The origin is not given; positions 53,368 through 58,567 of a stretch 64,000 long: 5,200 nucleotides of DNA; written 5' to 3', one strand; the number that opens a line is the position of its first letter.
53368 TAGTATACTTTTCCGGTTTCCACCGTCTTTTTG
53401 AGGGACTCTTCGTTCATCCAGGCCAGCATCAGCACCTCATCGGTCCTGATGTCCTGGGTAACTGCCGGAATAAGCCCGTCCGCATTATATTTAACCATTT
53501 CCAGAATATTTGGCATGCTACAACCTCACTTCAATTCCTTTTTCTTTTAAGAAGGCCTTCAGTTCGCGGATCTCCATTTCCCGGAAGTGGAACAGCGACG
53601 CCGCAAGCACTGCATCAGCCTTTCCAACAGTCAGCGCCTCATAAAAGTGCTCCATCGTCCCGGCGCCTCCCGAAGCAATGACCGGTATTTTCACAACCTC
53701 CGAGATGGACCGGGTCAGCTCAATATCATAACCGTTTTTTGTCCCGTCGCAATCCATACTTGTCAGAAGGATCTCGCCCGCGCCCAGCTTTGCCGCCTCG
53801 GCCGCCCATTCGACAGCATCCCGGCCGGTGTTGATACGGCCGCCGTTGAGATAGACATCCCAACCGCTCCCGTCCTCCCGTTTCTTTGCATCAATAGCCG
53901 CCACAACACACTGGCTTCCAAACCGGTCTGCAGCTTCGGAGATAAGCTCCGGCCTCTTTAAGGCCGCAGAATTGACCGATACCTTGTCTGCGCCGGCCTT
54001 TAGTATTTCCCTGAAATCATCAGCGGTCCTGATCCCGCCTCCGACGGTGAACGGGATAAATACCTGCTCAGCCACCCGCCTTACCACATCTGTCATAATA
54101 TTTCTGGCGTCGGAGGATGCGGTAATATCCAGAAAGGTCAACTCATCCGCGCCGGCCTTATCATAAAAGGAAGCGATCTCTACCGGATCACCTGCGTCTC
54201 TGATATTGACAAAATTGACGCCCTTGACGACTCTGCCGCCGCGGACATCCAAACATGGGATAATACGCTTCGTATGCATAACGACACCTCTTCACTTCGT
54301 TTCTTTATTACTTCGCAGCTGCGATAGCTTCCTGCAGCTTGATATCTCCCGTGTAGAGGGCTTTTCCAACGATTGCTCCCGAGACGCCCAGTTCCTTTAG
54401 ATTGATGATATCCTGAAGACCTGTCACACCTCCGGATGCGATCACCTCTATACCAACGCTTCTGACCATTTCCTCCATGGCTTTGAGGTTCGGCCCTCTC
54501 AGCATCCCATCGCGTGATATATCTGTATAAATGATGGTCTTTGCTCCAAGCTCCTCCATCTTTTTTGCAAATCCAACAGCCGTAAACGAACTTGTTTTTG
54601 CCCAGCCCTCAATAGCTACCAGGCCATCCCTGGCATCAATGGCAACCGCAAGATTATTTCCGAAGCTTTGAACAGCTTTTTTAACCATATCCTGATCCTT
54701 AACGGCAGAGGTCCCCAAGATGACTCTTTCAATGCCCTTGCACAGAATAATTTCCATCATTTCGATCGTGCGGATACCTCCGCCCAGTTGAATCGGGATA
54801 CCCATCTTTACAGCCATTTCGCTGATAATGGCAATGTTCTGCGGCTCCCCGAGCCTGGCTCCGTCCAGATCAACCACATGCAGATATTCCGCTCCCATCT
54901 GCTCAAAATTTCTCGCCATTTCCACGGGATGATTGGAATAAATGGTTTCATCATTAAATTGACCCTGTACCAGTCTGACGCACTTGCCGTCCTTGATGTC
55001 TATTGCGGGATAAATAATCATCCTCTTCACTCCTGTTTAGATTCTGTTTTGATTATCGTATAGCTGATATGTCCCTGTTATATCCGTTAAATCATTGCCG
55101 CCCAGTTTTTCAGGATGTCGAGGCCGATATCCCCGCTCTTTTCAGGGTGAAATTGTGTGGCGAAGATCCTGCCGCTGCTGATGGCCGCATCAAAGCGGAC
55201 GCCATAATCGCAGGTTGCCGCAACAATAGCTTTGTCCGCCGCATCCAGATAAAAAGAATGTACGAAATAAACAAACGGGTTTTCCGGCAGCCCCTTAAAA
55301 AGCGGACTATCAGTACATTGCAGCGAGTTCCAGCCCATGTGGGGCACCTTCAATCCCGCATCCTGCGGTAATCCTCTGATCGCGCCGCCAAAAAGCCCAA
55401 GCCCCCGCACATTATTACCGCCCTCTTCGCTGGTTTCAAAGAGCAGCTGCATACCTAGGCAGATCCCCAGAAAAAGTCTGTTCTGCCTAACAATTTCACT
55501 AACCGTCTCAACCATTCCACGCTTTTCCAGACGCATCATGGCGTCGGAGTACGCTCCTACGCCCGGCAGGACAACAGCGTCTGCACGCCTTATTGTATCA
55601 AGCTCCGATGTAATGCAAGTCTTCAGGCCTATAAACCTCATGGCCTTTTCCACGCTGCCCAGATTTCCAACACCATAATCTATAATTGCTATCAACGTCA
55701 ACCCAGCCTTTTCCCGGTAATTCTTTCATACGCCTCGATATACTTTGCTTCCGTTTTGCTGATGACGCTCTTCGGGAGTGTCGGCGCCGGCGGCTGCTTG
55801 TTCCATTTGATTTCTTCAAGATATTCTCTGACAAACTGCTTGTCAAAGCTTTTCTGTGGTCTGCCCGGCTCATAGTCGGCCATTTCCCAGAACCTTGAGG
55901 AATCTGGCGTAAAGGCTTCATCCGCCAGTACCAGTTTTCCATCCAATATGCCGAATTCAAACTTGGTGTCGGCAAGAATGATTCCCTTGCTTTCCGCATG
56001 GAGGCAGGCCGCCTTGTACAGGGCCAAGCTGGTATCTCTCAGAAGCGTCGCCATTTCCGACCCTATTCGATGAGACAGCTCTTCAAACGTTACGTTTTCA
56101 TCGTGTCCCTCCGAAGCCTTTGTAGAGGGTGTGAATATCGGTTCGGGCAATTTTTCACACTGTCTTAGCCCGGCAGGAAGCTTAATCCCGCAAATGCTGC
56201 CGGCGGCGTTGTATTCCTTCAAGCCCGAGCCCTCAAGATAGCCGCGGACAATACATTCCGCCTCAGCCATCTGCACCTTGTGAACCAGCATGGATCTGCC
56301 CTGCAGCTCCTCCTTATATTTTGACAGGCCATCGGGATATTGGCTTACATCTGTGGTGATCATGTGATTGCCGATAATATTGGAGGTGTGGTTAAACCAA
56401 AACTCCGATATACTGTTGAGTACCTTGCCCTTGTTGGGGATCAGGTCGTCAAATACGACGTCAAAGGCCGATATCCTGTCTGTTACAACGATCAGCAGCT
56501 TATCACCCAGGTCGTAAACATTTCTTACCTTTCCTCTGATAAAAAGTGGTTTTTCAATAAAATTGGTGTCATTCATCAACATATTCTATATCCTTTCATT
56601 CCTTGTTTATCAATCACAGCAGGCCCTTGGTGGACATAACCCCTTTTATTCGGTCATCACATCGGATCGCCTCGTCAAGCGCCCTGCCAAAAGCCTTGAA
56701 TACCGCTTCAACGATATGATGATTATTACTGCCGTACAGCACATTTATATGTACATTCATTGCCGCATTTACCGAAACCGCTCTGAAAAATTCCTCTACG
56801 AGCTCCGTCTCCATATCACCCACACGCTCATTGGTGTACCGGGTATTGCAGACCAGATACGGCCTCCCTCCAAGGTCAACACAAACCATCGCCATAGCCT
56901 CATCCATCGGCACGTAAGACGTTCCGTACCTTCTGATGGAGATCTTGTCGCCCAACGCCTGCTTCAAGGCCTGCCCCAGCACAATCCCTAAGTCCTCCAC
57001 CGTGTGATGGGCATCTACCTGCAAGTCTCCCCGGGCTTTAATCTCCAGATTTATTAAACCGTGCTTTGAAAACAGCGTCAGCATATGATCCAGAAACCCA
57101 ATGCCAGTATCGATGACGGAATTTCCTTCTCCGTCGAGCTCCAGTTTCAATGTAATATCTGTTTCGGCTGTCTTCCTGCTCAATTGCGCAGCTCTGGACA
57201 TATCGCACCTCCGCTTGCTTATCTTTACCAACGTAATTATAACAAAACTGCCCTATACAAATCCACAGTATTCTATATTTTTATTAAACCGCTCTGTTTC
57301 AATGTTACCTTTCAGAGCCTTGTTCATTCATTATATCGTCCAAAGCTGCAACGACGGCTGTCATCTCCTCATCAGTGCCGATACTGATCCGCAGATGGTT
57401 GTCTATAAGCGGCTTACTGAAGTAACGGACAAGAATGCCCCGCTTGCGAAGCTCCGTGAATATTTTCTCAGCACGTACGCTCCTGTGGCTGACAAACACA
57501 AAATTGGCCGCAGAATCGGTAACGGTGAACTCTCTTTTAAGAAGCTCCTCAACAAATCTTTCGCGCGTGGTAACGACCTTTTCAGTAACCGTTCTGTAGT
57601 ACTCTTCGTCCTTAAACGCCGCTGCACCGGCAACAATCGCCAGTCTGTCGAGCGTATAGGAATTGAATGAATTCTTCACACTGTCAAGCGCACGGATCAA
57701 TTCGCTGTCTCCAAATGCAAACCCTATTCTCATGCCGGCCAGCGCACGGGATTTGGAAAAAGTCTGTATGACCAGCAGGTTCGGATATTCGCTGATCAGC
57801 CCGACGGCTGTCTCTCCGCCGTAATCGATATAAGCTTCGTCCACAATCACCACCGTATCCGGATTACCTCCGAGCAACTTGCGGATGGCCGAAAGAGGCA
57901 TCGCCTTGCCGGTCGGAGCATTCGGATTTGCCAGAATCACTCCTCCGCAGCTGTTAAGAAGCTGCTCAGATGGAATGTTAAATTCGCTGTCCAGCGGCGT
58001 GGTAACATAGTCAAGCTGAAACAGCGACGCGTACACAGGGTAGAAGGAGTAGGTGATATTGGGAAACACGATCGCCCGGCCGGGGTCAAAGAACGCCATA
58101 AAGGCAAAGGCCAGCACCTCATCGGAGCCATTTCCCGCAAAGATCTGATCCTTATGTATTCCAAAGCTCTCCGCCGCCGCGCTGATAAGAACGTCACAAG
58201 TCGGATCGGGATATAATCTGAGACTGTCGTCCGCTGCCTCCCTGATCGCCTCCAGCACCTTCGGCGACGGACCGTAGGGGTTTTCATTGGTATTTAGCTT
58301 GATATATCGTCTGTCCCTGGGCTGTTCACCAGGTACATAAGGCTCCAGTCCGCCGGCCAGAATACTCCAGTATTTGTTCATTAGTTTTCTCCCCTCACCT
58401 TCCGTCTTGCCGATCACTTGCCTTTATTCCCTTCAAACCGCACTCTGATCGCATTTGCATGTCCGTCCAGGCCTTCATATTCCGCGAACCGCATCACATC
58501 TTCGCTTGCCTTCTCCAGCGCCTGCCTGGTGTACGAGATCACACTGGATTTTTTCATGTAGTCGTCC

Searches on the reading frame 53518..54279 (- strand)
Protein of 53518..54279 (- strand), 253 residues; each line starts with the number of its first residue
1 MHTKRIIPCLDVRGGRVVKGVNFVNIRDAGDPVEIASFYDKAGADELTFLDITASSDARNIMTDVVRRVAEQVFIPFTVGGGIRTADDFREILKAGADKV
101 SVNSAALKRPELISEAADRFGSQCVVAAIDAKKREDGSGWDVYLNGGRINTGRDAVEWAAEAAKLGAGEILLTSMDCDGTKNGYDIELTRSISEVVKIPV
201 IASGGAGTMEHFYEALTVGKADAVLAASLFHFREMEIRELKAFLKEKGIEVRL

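Call 65: search_protein_families(library=pfam, proteins=[window:53518-54279:-], max_evalue=0.00001)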
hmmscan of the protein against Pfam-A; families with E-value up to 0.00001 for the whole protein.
window:53518-54279:- (253 aa): 7 families
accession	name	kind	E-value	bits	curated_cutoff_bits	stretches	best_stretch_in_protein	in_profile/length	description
PF00977.27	His_biosynth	-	1.6e-86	289.9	23.6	1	5-235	1-227/228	Histidine biosynthesis protein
PF01180.27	DHO_dh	-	1.4e-07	31.5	27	0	59-109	223-275/291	Dihydroorotate dehydrogenase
PF03060.21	NMO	-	3.6e-07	30.3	28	0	161-236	151-232/331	Nitronate monooxygenase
PF01207.24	Dus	-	8.5e-07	28.8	20.4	0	32-117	140-227/311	Dihydrouridine synthase (Dus)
PF02581.23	TMP-TENI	-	2e-06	27.8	27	0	56-105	131-179/180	Thiamine monophosphate synthase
PF04309.18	G3P_antiterm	-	2.8e-06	27.3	27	0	61-106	126-171/173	Glycerol-3-phosphate responsive antiterminator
PF05690.20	ThiG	-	5.3e-06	26.4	23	0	64-109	165-210/247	Thiazole biosynthesis protein ThiG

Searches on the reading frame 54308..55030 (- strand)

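Call 65: search_protein_families(library=pfam, proteins=[window:54308-55030:-], max_evalue=0.00001)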
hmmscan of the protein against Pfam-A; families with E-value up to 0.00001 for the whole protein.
window:54308-55030:- (240 aa): 1 family
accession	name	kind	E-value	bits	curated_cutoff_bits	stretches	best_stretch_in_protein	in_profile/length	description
PF00977.27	His_biosynth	-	9.1e-84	280.9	23.6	1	6-230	2-227/228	Histidine biosynthesis protein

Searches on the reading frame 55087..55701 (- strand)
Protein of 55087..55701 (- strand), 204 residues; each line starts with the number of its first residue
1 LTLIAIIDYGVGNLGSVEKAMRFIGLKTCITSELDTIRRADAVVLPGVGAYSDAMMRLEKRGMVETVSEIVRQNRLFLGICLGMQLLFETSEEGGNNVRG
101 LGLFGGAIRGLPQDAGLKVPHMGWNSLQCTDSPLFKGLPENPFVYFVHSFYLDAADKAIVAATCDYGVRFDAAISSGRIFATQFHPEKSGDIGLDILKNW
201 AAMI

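Call 65: search_protein_families(library=pfam, proteins=[window:55087-55701:-], max_evalue=0.00001)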
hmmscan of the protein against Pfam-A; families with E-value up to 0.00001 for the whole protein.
window:55087-55701:- (204 aa): 2 families
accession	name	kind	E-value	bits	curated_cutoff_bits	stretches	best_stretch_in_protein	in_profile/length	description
PF00117.34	GATase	-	1.3e-19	71.1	22.8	1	7-191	3-176/190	Glutamine amidotransferase class-I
PF07685.20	GATase_3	-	2.1e-07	31.2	27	1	34-105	34-112/196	CobB/CobQ-like glutamine amidotransferase domain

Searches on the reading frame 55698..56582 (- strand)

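Call 65: search_protein_families(library=pfam, proteins=[window:55698-56582:-], max_evalue=0.00001)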
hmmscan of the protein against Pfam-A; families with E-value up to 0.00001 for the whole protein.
window:55698-56582:- (294 aa): 1 family
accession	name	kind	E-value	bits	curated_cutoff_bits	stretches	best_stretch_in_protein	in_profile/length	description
PF01259.24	SAICAR_synt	-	7.7e-74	248.8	20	1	14-264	2-230/233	SAICAR synthetase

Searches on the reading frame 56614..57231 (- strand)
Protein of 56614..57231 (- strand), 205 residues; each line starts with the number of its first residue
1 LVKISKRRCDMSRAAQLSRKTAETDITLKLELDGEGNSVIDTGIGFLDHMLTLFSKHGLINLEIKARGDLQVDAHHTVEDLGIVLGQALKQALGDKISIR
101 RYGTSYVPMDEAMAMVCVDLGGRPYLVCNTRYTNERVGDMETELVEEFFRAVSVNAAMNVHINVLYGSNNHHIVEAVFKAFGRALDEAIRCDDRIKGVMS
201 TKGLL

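Call 65: search_protein_families(library=pfam, proteins=[window:56614-57231:-], max_evalue=0.00001)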
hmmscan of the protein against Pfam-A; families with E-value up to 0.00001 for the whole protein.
window:56614-57231:- (205 aa): 1 family
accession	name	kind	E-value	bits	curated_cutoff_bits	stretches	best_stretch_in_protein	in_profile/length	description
PF00475.24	IGPD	-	3.7e-68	228.6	27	1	42-185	1-144/144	Imidazoleglycerol-phosphate dehydratase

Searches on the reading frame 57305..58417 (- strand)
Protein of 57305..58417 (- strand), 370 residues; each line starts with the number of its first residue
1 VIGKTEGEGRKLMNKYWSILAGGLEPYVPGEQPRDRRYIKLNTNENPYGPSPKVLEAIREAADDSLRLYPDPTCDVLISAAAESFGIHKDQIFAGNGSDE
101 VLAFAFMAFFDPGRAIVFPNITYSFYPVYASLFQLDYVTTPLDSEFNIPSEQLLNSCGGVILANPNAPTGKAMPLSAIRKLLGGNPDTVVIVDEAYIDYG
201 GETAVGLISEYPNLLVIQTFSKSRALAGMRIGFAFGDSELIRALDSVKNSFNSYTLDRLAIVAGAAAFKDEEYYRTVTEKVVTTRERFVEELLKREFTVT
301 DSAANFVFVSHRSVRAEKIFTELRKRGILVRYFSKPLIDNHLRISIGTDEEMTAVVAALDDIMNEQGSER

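Call 66: search_protein_families(library=pfam, proteins=[window:57305-58417:-], max_evalue=0.001)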
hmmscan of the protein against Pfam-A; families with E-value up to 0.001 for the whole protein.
window:57305-58417:- (370 aa): 1 family
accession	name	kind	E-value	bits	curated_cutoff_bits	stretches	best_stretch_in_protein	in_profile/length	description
PF00155.27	Aminotran_1_2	-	3.6e-59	201.2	19.7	1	38-359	3-361/361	Aminotransferase class I and II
